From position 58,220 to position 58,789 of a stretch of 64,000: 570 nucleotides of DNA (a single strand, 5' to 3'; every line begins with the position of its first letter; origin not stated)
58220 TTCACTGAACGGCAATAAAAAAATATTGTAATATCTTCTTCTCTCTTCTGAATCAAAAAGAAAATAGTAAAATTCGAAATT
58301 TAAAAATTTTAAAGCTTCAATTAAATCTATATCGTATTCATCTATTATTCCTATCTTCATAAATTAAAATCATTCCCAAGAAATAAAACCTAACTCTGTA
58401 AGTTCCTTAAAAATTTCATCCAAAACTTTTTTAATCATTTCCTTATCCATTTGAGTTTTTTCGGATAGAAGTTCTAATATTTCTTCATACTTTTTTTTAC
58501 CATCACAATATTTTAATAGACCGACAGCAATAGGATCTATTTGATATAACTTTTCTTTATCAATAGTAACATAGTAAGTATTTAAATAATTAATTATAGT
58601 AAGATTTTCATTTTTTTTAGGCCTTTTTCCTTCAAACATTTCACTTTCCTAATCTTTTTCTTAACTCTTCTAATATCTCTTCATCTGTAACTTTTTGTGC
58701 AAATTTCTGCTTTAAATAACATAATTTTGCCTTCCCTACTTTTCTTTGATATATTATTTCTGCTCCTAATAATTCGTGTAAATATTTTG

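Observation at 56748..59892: Candidate uncharacterised five-gene operon with a PqqD/RRE-like peptide-binding protein, two paralogous reduced GT-B proteins, a wHTH regulator and a MinD/ParA ATPase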

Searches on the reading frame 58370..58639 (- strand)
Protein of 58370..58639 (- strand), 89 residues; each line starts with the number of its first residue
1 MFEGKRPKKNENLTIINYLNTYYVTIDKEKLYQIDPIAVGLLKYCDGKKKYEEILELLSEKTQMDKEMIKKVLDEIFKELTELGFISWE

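Call 3: search_protein_families(library=pfam, proteins=[window:58370-58639:-], max_evalue=1)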
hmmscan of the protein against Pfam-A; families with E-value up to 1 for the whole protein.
window:58370-58639:- (89 aa): 5 families
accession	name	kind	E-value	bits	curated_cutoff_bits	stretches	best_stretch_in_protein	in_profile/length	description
PF05402.18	PqqD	-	2.7e-07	31.3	23.4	1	23-86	2-67/67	Coenzyme PQQ synthesis protein D (PqqD)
PF21980.2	MksE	-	0.0043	17.9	27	1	18-89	82-143/163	Condensin complex protein MksE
PF21782.3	PKMT_2nd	-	0.0046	17.8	27.8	1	28-65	24-61/98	PKMT, C-terminal winged helix domain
PF09868.14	DUF2095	-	0.062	13.7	25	1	33-72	63-102/129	Uncharacterized protein conserved in archaea (DUF2095)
PF00216.26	Bac_DNA_binding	-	0.098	13.3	22.4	1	52-82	4-34/90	Bacterial DNA-binding protein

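Call 4: search_protein_families(library=ncbifam, proteins=[window:58370-58639:-], max_evalue=1)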
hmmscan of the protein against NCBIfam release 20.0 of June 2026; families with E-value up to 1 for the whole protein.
window:58370-58639:- (89 aa): 8 families
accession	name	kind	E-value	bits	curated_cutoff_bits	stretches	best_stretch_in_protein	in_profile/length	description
TIGR03859.1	PQQ_PqqD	equivalog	0.00029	20.7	46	1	22-82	17-76/81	pyrroloquinoline quinone biosynthesis peptide chaperone PqqD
TIGR04302.1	geo_PqqD_fam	equivalog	0.0028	18.1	100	1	38-87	53-101/102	GeoRSP system PqqD family peptide chaperone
NF050069.2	PqqD_rel_WgkC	exception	0.0058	16.6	110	1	19-80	17-80/103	PqqD family peptide maturation chaperone WgkC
TIGR04248.1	SCM_PqqD_rel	equivalog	0.017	15.3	100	1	27-85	22-80/84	SynChlorMet cassette protein ScmD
NF050149.1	RiPP_bind_ApyI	equivalog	0.081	12.2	200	1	30-76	207-252/260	RiPP maturation protein ApyI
NF050145.1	RiPP_RRE_HvfC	equivalog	0.085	12.7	142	1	30-86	177-234/237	HvfC family RiPP maturation protein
NF006370.0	PRK08596.1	equivalog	0.13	10.8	412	1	11-54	42-85/425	acetylornithine deacetylase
NF052490.1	AcrIF11_anti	equivalog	0.14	13.1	50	1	17-76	38-92/142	AcrIF11 family anti-CRISPR ADP-ribosyltransferase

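Call 24: find_homologous_proteins(query=window:58370-58639:-, max_evalue=0.01)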
Query window:58370-58639:- (89 aa): 10 proteins with E <= 0.01 among 11 candidates.
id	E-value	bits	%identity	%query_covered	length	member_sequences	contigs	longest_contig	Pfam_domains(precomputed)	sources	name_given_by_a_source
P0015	4.1e-48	179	94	100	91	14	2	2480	PF05402.19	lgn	-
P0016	1.4e-43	165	84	100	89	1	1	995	PF05402.19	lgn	-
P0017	1.6e-43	164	87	100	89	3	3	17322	PF05402.19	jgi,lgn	-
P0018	5.7e-42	159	82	100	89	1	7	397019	PF05402.19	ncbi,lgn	ncbi:MAG: PqqD family protein [Candidatus Aenigmatarchaeota archaeon]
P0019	1.0e-41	159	81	100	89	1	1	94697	PF05402.19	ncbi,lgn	ncbi:MAG: PqqD family protein [Candidatus Aenigmatarchaeota archaeon]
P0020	2.6e-39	151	85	98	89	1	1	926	PF05402.19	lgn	-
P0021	1.1e-35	139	72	99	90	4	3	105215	-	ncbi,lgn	ncbi:MAG: hypothetical protein QXQ14_00620 [Candidatus Aenigmatarchaeota archaeon]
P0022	1.3e-31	126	67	100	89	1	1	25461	-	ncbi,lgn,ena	-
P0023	1.3e-30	123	66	100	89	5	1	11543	-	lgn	-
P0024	4.9e-30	121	67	99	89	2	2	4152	-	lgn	-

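Call 25: find_encoding_contigs(protein=P0021, flank=6000, max_places=2)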
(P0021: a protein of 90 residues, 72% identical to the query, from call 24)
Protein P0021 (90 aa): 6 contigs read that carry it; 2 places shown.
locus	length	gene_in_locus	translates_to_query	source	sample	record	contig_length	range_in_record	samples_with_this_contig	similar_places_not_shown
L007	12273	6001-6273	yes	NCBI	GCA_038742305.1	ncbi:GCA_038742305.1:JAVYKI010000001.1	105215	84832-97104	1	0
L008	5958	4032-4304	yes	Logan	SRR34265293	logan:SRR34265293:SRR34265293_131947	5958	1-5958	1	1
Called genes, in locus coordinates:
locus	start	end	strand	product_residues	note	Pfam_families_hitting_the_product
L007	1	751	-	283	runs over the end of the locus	PF02272:DHHA1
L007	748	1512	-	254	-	PF01944:SpoIIM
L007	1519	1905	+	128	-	-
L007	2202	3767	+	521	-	PF02518:HATPase_c, PF13589:HATPase_c_3, PF00416:Ribosomal_S13 (faint), PF09239:Topo-VIb_trans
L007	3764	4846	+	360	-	PF04406:TP6A_N, PF20768:Topo_VI_alpha, PF21180:TOP6A-Spo11_Toprim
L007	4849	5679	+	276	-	-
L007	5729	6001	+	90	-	PF13384:HTH_23 (weak), PF13412:HTH_24 (weak), PF08279:HTH_11 (weak)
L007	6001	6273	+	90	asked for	-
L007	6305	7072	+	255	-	PF00142:Fer4_NifH (weak), PF01656:CbiA, PF02374:ArsA_ATPase (weak), PF06564:CBP_BcsQ (weak), PF09140:MipZ (faint), PF10609:ParA, PF13614:AAA_31, PF10609:ParA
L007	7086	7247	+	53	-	-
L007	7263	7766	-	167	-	PF01467:CTP_transf_like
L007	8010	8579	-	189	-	-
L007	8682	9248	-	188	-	-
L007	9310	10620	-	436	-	PF13412:HTH_24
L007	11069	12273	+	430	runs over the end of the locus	PF00919:UPF0004, PF04055:Radical_SAM, PF01938:TRAM (weak)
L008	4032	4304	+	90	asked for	-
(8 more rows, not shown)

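Call 26: find_encoding_contigs(protein=P0019, flank=6000, max_places=1)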
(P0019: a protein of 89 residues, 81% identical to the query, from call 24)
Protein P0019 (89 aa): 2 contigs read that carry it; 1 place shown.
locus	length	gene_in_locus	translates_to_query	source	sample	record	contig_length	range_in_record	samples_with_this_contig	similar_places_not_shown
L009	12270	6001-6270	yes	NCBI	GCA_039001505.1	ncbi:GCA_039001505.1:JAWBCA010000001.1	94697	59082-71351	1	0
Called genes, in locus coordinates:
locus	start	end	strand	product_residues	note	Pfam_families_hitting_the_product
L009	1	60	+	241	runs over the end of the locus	PF01596:Methyltransf_3, PF08704:GCD14, PF01135:PCMT (faint), PF02475:TRM5-TYW2_MTfase (weak), PF13847:Methyltransf_31, PF13578:Methyltransf_24 (faint)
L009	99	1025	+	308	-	-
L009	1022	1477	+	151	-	PF27325:MJ0538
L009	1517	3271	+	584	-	PF02518:HATPase_c, PF13589:HATPase_c_3, PF09239:Topo-VIb_trans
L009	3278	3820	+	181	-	PF04406:TP6A_N, PF20768:Topo_VI_alpha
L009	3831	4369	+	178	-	PF21180:TOP6A-Spo11_Toprim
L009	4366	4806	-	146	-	PF00565:SNase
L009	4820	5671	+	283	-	-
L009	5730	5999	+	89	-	PF13384:HTH_23 (weak), PF13412:HTH_24 (weak), PF08279:HTH_11 (weak), PF09339:HTH_IclR (weak)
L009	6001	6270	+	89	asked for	PF05402:PqqD (weak)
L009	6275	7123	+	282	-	-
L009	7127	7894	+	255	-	PF00142:Fer4_NifH (faint), PF01656:CbiA, PF02374:ArsA_ATPase (weak), PF06564:CBP_BcsQ, PF10609:ParA, PF13614:AAA_31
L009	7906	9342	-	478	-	PF00587:tRNA-synt_2b, PF03129:HGTP_anticodon, PF09180:ProRS-C_1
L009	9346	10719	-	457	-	PF02386:TrkH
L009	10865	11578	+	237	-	PF08784:RPA_C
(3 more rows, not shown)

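Call 27: find_encoding_contigs(protein=P0023, flank=6000, max_places=1)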
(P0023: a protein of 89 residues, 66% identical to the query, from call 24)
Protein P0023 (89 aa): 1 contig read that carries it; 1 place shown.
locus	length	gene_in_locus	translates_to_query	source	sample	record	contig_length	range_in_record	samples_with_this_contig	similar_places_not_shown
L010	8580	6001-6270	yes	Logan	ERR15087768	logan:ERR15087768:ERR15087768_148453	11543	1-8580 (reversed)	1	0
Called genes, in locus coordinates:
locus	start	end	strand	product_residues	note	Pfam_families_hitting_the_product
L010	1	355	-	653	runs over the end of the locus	-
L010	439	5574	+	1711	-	PF17915:zf_Rg, PF00270:DEAD, PF04851:ResIII, PF01751:Toprim, PF01131:Topoisom_bac, PF14890:Intein_splicing, PF14528:LAGLIDADG_3, PF01131:Topoisom_bac, +3 more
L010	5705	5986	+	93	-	PF13412:HTH_24 (weak), PF09339:HTH_IclR (weak)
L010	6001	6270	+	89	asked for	-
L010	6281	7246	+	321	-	-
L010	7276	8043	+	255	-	PF01656:CbiA, PF06564:CBP_BcsQ, PF10609:ParA, PF13614:AAA_31, PF13500:AAA_26 (weak), PF00142:Fer4_NifH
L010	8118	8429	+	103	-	-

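Call 37: find_related_loci(query=A4, collection=genome_contigs, flank=5000)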
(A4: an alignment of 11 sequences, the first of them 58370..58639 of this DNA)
Query A4 (89 aa) in genome_contigs; peptide patterns used: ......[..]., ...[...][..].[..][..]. (x = any residue, [..] = any of these).
215 stretches matched a pattern; 7 encode a relative of the query (tblastn E <= 1e-3); 7 distinct loci.
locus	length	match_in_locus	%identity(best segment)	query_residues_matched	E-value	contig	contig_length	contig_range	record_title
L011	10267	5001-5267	97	1-89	1e-54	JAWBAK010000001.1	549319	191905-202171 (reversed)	MAG: Candidatus Aenigmatarchaeota archaeon isolate ZZQ_201901_bins_25 ZZQ_201901_bins_25_scaffold_1, whole genome shotgu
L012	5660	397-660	92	1-88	6e-51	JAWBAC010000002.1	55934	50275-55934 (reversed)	MAG: Candidatus Aenigmatarchaeota archaeon isolate ZZQ_201901_bins_13 ZZQ_201901_bins_13_scaffold_2, whole genome shotgu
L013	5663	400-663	90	1-88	3e-50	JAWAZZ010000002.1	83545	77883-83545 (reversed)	MAG: Candidatus Aenigmatarchaeota archaeon isolate ZZQ_201901_bins_1 ZZQ_201901_bins_1_scaffold_2, whole genome shotgun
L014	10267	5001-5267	82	1-89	2e-47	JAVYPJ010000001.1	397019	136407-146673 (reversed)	MAG: Candidatus Aenigmatarchaeota archaeon isolate DRTY-1_201808_bins_47 DRTY-1_201808_bins_47_scaffold_1, whole genome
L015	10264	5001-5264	72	1-88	4e-41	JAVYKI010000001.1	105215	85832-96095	MAG: Candidatus Aenigmatarchaeota archaeon isolate BF2_201808_bins_18 BF2_201808_bins_18_scaffold_1, whole genome shotgu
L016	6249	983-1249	65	1-89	1e-36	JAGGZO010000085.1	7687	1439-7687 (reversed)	MAG: Candidatus Aenigmatarchaeota archaeon isolate AUK206 PB_MBMC_160_c_000000000041, whole genome shotgun sequence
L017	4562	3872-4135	66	1-88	7e-37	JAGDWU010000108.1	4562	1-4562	MAG: Candidatus Aenigmatarchaeota archaeon isolate KUA_Bin01 NODE_3438_length_4562_cov_2.833592, whole genome shotgun se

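Call 44: search_protein_families(library=pfam, proteins=[L016:1263-2225:+, L010:6281-7246:+, L007:4849-5679:+, L016:3054-3407:+, L010:8118-8429:+, L007:7086-7247:+], max_evalue=1)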
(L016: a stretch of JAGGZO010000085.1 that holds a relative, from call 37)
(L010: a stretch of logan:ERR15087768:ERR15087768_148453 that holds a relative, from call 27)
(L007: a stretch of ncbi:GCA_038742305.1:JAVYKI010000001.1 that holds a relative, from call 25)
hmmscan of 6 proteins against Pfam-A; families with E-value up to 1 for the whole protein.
L016:1263-2225:+ (320 aa): 4 families
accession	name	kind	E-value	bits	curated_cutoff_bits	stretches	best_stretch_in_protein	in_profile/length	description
PF00534.26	Glycos_transf_1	-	0.03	14.3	26.4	1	235-281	112-158/172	Glycosyl transferases group 1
PF10877.13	DUF2671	-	0.076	13.3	23.2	0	238-263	53-78/89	Protein of unknown function (DUF2671)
PF12919.13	TcdA_TcdB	-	0.11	12.2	23.6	1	42-95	237-293/382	TcdA/TcdB catalytic glycosyltransferase domain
PF13692.12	Glyco_trans_1_4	-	0.19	12.4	27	1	231-269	92-131/142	Glycosyl transferases group 1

L010:6281-7246:+ (321 aa): 0 families

L007:4849-5679:+ (276 aa): 2 families
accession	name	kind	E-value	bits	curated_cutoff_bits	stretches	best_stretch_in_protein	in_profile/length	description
PF24626.1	SH3_Tf2-1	-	0.095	13.3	30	1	152-174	28-51/64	Tf2-1-like, SH3 domain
PF19567.5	CpsB_CapC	-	0.24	11.3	27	1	41-93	79-131/234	Capsular polysaccharide synthesis, CpsB/CapC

L016:3054-3407:+ (117 aa): 4 families
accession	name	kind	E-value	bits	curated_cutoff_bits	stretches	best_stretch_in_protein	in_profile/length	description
PF01902.24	Diphthami_syn_2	-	0.0013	18.8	23.2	1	3-111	2-116/219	Diphthamide synthase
PF01544.23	CorA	-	0.055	13.2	27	1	67-112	11-55/292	CorA-like Mg2+ transporter protein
PF04967.18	HTH_10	-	0.17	12.1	23.1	1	90-109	17-36/53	HTH DNA binding domain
PF03959.19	FSH1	-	0.2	11.7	21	1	3-38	135-171/211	Serine hydrolase (FSH1)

L010:8118-8429:+ (103 aa): 2 families
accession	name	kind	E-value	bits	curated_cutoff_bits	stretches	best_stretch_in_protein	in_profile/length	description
PF01902.24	Diphthami_syn_2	-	0.0035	17.3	23.2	1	10-99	22-118/219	Diphthamide synthase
PF21983.2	NikA-like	-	0.042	14.4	27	1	76-96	10-30/72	Mobilization protein NikA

L007:7086-7247:+ (53 aa): 2 families
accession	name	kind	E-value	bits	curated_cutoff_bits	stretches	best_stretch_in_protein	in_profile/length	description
PF09690.15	PYST-C1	-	0.016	15.6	25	1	4-26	11-33/55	Plasmodium yoelii subtelomeric region (PYST-C1)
PF13362.12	Toprim_3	-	0.02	15.7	27.2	1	9-45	46-79/95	Toprim domain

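Call 49: predict_structure(alignment_id=A4)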
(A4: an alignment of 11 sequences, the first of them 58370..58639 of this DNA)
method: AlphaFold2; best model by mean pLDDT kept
length: 89 residues; sequences in the alignment: 11
mean_pLDDT: 92.7   pTM: 0.78
mean pLDDT of the five models: 92.7, 91.4, 91.0, 89.9, 88.5
residues with pLDDT >= 90: 78; 70-90: 11; 50-70: 0; < 50: 0
segments of 3 or more residues with pLDDT < 50: none
pLDDT, mean of each block of 10 residues (from residue 1): 92 92 91 91 94 94 92 93 94
secondary structure, 60 per line:
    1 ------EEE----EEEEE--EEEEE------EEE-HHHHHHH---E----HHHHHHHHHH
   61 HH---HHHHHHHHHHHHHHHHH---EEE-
elements in order: E7-9 E14-18 E21-25 E32-34 H36-42 H51-62 H66-82 E86-88

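Call 51: find_related_loci(query=A4, collection=metagenome_contigs, flank=5000)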
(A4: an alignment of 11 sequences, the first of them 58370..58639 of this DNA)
Query A4 (89 aa) in metagenome_contigs; peptide patterns used: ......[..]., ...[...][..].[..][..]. (x = any residue, [..] = any of these).
482 stretches matched a pattern; 5 encode a relative of the query (tblastn E <= 1e-3); 5 distinct loci.
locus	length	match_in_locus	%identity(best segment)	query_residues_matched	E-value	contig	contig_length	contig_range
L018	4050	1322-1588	87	1-89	6e-49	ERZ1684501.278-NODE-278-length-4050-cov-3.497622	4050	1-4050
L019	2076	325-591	66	1-89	2e-39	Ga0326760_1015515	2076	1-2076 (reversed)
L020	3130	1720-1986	63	1-89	1e-38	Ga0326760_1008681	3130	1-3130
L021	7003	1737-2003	65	1-89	2e-37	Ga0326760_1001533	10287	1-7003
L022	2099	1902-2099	65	1-66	9e-28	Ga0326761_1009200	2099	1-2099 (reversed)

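Call 52: fold_search(model_id=the predicted structure, library=pdb)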
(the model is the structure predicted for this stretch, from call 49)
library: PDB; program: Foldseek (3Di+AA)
matches with E <= 10: 426; with E <= 0.001: 0
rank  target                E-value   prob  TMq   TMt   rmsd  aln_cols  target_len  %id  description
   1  5v1v_A                1.4e-03  1.00  0.69  0.70   2.7        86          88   13  TbiB1 in Complex with the TbiA(alpha) Leader Peptide (released 2018-09-05)
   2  5v1u_B                1.6e-03  1.00  0.69  0.71   3.0        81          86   11  TbiB1 in Complex with the TbiA(beta) Leader Peptide (released 2018-09-05)
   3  5v1u_A                3.5e-03  1.00  0.70  0.73   3.0        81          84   11  TbiB1 in Complex with the TbiA(beta) Leader Peptide (released 2018-09-05)
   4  5v1u_C                5.1e-03  1.00  0.68  0.71   2.9        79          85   11  TbiB1 in Complex with the TbiA(beta) Leader Peptide (released 2018-09-05)
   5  5v1u_D                5.4e-03  1.00  0.64  0.68   3.0        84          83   13  TbiB1 in Complex with the TbiA(beta) Leader Peptide (released 2018-09-05)
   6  4bs9                  5.4e-03  1.00  0.60  0.10   3.4        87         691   18  Structure of the heterocyclase TruD (released 2013-11-06)
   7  5sxy_MODEL_1_A        8.9e-03  1.00  0.71  0.68   2.3        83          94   17  The solution NMR structure for the PqqD truncation of Methylobacterium extorquens PqqCD representing a functio (released 2017-05-24)
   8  5lq4_A                1.4e-02  1.00  0.63  0.15   3.4        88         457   16  The Structure of ThcOx, the First Oxidase Protein from the Cyanobactin Pathways (released 2016-11-09)
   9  5lq4_B                1.6e-02  1.00  0.68  0.16   3.3        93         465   16  The Structure of ThcOx, the First Oxidase Protein from the Cyanobactin Pathways (released 2016-11-09)
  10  6jx3_B                2.4e-02  1.00  0.72  0.75   2.5        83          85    7  Lasso peptide synthetase B1 complexed with the leader peptide (released 2019-06-26)
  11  8vpo                  3.3e-02  1.00  0.65  0.15   3.1        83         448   19  X-Ray Crystal Structure of TigE from Paramaledivibacter caminithermalis (released 2024-02-07)
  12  8hkr_B                4.3e-02  1.00  0.71  0.19   2.7        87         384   14  Crystal Structure of Histone H3 Lysine 79 (H3K79) Methyltransferase Rv2067c from Mycobacterium tuberculosis (released 2023-10-18)
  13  8pz5_A                4.3e-02  1.00  0.63  0.15   3.3        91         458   18  Structure of ThcOx, solved at wavelength 3.099 A (released 2023-10-25)
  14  4v1u_A                4.9e-02  0.99  0.56  0.09   3.5        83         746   17  Heterocyclase in complex with substrate and Cofactor (released 2015-01-14)
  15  8t19_A                5.5e-02  0.99  0.58  0.60   3.7        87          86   14  RiPP precursor peptide recognition element (RRE) domain of Ocin-ThiF-like partner protein, PbtF, bound to an 8 residue (released 2024-06-12)
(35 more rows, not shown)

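Call 71: find_encoding_contigs(protein=P0024, flank=6000, max_places=2)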
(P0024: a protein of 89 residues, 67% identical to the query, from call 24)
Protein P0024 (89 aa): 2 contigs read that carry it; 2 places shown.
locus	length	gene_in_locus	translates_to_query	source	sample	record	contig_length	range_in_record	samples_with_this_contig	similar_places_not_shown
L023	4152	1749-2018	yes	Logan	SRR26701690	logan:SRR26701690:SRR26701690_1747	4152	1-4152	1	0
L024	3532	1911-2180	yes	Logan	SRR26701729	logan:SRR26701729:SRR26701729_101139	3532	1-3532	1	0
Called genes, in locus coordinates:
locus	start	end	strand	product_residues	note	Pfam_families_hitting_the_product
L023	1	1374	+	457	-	?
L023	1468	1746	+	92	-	PF13412:HTH_24 (weak), PF09339:HTH_IclR (faint)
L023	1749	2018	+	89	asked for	-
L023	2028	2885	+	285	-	-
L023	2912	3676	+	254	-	PF00142:Fer4_NifH (faint), PF01656:CbiA, PF02374:ArsA_ATPase (weak), PF06564:CBP_BcsQ, PF09140:MipZ (weak), PF10609:ParA, PF13500:AAA_26 (faint), PF13614:AAA_31, +1 more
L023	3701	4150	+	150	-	?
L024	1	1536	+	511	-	?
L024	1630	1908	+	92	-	PF13412:HTH_24 (weak), PF09339:HTH_IclR (faint)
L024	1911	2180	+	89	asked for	-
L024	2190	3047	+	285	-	-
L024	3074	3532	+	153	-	?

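Call 72: find_encoding_contigs(protein=P0017, flank=6000, max_places=2)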
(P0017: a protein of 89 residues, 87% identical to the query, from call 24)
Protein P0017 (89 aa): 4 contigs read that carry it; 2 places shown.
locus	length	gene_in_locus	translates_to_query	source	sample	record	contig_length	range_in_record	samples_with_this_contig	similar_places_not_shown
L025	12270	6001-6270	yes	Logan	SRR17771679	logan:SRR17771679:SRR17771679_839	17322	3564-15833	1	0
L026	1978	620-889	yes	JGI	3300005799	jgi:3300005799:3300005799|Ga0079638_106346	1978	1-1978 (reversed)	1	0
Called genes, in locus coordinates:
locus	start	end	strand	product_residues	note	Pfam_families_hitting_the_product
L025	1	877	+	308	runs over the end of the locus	-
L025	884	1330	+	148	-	PF27325:MJ0538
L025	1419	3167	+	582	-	PF02518:HATPase_c, PF13589:HATPase_c_3, PF09239:Topo-VIb_trans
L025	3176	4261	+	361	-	PF04406:TP6A_N, PF20768:Topo_VI_alpha, PF21180:TOP6A-Spo11_Toprim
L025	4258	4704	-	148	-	PF00565:SNase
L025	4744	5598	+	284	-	-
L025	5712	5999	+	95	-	PF13384:HTH_23 (weak), PF13412:HTH_24 (faint), PF08279:HTH_11 (weak), PF09339:HTH_IclR (weak)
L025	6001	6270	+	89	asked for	PF05402:PqqD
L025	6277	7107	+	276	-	-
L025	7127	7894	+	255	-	PF00142:Fer4_NifH (faint), PF01656:CbiA, PF02374:ArsA_ATPase (weak), PF06564:CBP_BcsQ, PF09140:MipZ (weak), PF10609:ParA, PF13614:AAA_31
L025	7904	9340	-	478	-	PF00587:tRNA-synt_2b, PF03129:HGTP_anticodon, PF09180:ProRS-C_1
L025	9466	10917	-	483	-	PF02386:TrkH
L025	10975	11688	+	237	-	PF01336:tRNA_anti-codon (weak), PF08784:RPA_C (weak)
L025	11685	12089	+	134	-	PF01873:eIF-5_eIF-2B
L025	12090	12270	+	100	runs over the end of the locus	PF04242:DUF424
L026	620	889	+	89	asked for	PF05402:PqqD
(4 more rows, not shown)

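Call 86: search_protein_families(library=padloc, proteins=[window:58370-58639:-], max_evalue=0.01)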
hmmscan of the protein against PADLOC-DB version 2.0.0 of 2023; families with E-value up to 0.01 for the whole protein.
window:58370-58639:- (89 aa): 0 families

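Call 96: search_dna_similar(query=window:58370-58639:-, collection=plasmids, mode=protein, max_evalue=0.001, max_rows=10)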
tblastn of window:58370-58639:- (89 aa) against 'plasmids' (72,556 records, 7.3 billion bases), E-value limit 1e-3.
No match.

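Call 97: find_related_loci(query=A4, collection=viral_contigs, flank=4000)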
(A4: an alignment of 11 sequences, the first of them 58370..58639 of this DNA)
Query A4 (89 aa) in viral_contigs; peptide patterns used: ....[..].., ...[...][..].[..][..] (x = any residue, [..] = any of these).
239 stretches matched a pattern, but none encodes a relative of the query by tblastn (E <= 1e-3).
